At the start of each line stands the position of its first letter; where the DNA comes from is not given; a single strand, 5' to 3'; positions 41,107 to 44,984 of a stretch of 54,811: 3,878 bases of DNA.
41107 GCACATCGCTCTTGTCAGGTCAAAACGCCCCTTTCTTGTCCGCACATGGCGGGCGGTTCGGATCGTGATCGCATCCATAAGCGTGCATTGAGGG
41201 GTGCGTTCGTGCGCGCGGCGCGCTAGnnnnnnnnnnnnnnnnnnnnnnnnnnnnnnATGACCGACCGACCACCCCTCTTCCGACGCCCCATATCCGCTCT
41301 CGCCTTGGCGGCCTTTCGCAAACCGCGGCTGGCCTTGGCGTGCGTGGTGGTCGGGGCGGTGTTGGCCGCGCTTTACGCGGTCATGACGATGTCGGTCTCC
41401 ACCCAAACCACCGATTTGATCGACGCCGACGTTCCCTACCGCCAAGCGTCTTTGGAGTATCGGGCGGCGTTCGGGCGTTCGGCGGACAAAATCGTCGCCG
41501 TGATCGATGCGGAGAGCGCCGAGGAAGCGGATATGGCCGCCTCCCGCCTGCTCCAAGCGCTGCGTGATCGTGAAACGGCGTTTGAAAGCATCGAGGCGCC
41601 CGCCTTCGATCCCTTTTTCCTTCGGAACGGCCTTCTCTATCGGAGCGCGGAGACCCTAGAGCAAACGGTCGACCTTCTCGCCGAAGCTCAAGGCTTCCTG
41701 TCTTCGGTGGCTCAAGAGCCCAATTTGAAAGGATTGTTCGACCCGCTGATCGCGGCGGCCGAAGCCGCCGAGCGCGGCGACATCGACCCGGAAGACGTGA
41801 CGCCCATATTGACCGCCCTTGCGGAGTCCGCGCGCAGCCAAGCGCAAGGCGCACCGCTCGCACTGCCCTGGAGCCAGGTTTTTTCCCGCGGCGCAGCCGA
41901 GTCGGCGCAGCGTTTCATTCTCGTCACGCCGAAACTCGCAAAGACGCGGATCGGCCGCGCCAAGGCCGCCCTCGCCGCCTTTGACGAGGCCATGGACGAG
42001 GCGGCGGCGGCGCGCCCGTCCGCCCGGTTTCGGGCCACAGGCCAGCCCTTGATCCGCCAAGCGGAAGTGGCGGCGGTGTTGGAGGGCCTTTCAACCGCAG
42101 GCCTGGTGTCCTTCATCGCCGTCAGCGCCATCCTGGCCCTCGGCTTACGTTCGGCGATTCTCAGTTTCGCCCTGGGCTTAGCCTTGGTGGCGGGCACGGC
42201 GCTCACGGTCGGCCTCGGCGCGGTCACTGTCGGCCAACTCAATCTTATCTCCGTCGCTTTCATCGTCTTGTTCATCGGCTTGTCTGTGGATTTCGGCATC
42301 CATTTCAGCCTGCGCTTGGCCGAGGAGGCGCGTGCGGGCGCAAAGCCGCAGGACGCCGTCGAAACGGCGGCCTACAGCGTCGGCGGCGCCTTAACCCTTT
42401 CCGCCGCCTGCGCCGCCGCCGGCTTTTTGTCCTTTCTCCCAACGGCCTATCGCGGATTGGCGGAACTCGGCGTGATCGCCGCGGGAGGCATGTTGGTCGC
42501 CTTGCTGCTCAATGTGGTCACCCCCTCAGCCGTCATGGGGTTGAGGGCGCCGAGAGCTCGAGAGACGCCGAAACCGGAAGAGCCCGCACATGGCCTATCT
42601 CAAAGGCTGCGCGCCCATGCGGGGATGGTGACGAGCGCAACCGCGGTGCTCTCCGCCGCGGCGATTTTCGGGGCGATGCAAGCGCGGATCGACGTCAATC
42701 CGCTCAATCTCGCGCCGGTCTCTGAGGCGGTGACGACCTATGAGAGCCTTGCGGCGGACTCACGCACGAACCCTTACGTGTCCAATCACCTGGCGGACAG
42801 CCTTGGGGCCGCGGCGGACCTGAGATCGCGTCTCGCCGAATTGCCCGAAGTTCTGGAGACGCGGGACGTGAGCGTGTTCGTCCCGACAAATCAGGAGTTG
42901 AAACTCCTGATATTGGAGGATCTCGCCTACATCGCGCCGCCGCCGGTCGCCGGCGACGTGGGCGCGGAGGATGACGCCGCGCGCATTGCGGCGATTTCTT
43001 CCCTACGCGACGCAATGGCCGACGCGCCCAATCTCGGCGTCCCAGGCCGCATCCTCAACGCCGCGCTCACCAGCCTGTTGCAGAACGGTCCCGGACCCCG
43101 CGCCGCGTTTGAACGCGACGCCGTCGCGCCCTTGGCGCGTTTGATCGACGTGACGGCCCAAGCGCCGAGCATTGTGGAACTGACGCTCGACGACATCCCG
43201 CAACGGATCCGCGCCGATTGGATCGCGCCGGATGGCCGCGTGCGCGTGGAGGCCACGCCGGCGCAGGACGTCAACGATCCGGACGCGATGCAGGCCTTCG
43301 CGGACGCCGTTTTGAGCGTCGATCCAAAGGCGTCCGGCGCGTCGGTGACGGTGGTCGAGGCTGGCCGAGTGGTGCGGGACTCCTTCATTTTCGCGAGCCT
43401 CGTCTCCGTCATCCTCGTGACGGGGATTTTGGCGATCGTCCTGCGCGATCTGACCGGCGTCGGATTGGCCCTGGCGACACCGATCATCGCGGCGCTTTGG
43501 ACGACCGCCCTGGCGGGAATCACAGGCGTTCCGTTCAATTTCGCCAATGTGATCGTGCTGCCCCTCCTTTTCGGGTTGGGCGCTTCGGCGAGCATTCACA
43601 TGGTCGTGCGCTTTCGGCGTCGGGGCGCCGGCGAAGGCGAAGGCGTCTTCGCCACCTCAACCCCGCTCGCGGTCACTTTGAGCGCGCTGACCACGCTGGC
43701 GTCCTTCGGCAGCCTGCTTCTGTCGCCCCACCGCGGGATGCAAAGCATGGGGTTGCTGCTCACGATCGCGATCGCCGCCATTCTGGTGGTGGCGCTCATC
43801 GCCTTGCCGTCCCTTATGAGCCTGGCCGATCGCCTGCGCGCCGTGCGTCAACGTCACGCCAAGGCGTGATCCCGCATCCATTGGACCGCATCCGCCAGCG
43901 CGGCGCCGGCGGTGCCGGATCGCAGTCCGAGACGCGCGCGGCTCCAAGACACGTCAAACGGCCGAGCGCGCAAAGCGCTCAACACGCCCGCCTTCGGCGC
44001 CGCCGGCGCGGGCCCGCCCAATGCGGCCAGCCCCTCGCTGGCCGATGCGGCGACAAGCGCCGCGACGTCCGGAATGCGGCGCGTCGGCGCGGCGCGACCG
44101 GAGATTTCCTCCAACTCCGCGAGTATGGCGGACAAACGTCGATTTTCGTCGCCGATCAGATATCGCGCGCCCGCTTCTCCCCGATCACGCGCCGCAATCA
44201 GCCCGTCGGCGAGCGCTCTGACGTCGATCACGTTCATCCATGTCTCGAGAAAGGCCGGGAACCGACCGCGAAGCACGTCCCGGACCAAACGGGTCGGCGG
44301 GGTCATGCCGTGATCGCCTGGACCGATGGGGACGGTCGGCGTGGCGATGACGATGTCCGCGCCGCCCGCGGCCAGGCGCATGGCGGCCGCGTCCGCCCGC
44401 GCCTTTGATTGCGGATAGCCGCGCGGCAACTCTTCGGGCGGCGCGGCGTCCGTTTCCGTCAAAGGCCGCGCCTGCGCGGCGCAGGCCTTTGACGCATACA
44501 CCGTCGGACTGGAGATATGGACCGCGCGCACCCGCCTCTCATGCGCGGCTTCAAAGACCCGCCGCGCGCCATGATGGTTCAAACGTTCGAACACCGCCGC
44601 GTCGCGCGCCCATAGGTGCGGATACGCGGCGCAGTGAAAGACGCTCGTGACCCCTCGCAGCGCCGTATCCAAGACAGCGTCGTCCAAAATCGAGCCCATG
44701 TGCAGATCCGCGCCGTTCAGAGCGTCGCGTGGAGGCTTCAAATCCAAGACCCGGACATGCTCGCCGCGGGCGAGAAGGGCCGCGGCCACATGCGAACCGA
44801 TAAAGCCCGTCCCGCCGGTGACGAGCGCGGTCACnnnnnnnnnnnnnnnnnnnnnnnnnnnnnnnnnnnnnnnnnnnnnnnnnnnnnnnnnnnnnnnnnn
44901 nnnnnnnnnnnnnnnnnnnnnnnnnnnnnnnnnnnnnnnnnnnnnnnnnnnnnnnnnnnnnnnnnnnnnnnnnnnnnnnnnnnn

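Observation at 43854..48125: Translationally coupled Rieske oxygenase - sulfotransferase - PON-like propeller - SDR epimerase/dehydratase string appended to the cca operon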

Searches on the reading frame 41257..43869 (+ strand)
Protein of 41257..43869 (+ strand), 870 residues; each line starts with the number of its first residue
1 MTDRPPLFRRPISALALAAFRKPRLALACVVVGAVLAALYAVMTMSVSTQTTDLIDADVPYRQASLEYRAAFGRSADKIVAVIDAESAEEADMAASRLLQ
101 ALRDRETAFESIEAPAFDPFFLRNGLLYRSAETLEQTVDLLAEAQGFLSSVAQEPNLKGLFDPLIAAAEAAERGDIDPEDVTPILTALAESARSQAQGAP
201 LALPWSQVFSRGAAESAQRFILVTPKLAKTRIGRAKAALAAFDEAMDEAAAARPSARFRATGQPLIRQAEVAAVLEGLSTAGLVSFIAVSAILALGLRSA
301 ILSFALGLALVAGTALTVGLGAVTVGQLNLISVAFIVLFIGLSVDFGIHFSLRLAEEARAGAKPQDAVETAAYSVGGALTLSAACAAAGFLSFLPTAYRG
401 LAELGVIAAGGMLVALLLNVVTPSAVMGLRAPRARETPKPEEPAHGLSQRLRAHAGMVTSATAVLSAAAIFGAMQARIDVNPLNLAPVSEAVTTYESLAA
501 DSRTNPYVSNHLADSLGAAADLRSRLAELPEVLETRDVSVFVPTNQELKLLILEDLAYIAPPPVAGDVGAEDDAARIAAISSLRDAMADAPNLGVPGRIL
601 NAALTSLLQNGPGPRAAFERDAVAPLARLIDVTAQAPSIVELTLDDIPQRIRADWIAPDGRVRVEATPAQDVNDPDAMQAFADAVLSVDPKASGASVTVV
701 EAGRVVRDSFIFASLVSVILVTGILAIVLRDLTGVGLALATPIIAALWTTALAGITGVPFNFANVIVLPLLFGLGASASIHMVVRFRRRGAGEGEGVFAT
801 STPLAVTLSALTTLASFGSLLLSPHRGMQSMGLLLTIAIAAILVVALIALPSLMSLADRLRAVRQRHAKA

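Call 5: search_protein_families(library=pfam, proteins=[window:41257-43869:+], max_evalue=0.01)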
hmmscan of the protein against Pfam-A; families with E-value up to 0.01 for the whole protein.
window:41257-43869:+ (870 aa): 1 family
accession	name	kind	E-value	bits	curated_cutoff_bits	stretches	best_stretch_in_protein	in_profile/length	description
PF03176.21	MMPL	-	4e-19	69.2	20.5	2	237-434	105-306/333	MMPL family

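Call 6: search_protein_families(library=ncbifam, proteins=[window:41257-43869:+], max_evalue=0.01)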
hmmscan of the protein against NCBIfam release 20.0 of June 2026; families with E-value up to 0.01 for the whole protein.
window:41257-43869:+ (870 aa): 8 families
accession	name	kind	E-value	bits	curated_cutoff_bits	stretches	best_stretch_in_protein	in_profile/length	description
TIGR03480.1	HpnN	hypoth_equivalog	1.3e-216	721.5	751.85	1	14-855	4-857/862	hopanoid biosynthesis associated RND transporter like protein HpnN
NF052374.1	HopndTporHpnN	equivalog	2.3e-165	552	1100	1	11-855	4-855/858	hopanoid transporter HpnN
NF045600.2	BstA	equivalog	1.2e-46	159.2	1400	2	634-861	675-901/903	sterol transporter cytoplasmic membrane protein BstA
TIGR00921.1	2A067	subfamily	2.3e-40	138.4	351.9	2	679-856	546-733/733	hydrophobe/amphiphile efflux-3 (HAE3) family transporter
TIGR00833.1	actII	subfamily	1.3e-13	50.1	874.7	2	283-446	180-347/910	MMPL family RND transporter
TIGR00916.1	2A0604s01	subfamily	0.0016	18.1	148.6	1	281-373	93-184/231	SecD/SecF family protein translocase subunit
NF006354.0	PRK08578.1-2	equivalog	0.0026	17.2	353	1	282-356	131-205/296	preprotein translocase subunit SecF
TIGR01129.1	secD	equivalog_domain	0.0038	16.4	244.4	1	280-370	252-340/397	protein translocase subunit SecD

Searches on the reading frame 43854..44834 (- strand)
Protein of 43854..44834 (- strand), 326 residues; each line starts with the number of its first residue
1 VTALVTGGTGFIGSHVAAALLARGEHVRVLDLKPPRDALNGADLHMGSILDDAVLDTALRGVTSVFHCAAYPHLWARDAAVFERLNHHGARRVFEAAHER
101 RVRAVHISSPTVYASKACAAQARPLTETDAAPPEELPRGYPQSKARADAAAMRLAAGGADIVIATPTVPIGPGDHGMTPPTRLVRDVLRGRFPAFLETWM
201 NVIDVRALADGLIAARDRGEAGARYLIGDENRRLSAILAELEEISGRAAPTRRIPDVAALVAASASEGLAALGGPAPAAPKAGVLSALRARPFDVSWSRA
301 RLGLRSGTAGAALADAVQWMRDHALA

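Call 5: search_protein_families(library=pfam, proteins=[window:43854-44834:-], max_evalue=0.01)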
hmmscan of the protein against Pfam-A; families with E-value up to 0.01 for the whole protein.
window:43854-44834:- (326 aa): 8 families
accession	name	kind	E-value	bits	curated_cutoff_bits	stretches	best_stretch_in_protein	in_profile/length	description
PF01370.27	Epimerase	-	6.7e-26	91.6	20.9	1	3-228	1-240/240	NAD dependent epimerase/dehydratase family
PF01073.25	3Beta_HSD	-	1.3e-13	51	22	1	4-152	1-158/280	3-beta hydroxysteroid dehydrogenase/isomerase family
PF07993.18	NAD_binding_4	-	3.9e-13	49.6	20.1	1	50-182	77-220/258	Male sterility protein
PF16363.11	GDP_Man_Dehyd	-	4e-10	40.1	27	1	4-150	1-163/332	GDP-mannose 4,6 dehydratase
PF04321.23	RmlD_sub_bind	-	2.4e-08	33.9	27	1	1-148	1-133/287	RmlD substrate binding domain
PF13460.12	NAD_binding_10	-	1.2e-07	32.3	27.2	1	7-149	1-129/184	NAD(P)H-binding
PF02719.21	Polysacc_synt_2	-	1.2e-06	28.4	20.2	1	4-108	2-127/293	Polysaccharide biosynthesis protein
PF05368.20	NmrA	-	5.7e-06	26.6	27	1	3-69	5-77/298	NmrA-like family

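Call 6: search_protein_families(library=ncbifam, proteins=[window:43854-44834:-], max_evalue=0.01)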
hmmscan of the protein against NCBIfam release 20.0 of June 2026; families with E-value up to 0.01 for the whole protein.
window:43854-44834:- (326 aa): 23 families
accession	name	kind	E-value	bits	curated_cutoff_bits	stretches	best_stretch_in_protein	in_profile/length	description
TIGR03466.1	HpnA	hypoth_equivalog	7.8e-76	255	367.65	1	1-324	1-325/327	hopanoid-associated sugar epimerase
NF052578.1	StrlDmthSdmBMthl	equivalog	2.5e-32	112.9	600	1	1-325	1-327/328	sterol demethylase protein SdmB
NF042422.1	oxyalk_red_OleD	equivalog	2.1e-19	70.1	580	1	1-267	1-272/329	2-alkyl-3-oxoalkanoate reductase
NF042423.1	oxyalk_red_Shew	equivalog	8.3e-12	44.8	580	1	3-180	11-185/331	2-alkyl-3-oxoalkanoate reductase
TIGR04180.1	EDH_00030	hypoth_equivalog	5.4e-11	42.1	475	1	4-154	2-159/297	NAD-dependent 4,6-dehydratase LegB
TIGR01181.1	dTDP_gluc_dehyt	equivalog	8.1e-10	38.3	365.1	1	3-233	2-248/321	dTDP-glucose 4,6-dehydratase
TIGR02197.1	heptose_epim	equivalog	1.4e-09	37.5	274.6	1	4-122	2-127/316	ADP-glyceromanno-heptose 6-epimerase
TIGR01746.1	Thioester-redct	subfamily_domain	2.4e-08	33.6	213.35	1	60-189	87-219/371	thioester reductase domain-containing protein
TIGR01179.1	galE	equivalog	1.4e-06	27.4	262.3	1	4-116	3-128/332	UDP-glucose 4-epimerase GalE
NF041293.1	G6PDh_Azf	equivalog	3.7e-06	26.6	400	1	3-109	5-114/252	NAD-dependent glucose-6-phosphate dehydrogenase Azf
NF043036.1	ErythonDh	equivalog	4.2e-06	26.2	325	1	1-118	1-134/321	D-erythronate dehydrogenase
NF005539.0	PRK07201.1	equivalog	1.8e-05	23.7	549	1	1-145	1-155/657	SDR family oxidoreductase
NF004520.0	PRK05865.1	equivalog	4.7e-05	21.5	1509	1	2-121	2-106/854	sugar epimerase family protein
TIGR01214.1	rmlD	equivalog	6e-05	22.3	224.05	1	4-152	3-136/285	dTDP-4-dehydrorhamnose reductase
NF005474.0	PRK07074.1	equivalog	0.0001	22.1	361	0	2-33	5-36/259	SDR family oxidoreductase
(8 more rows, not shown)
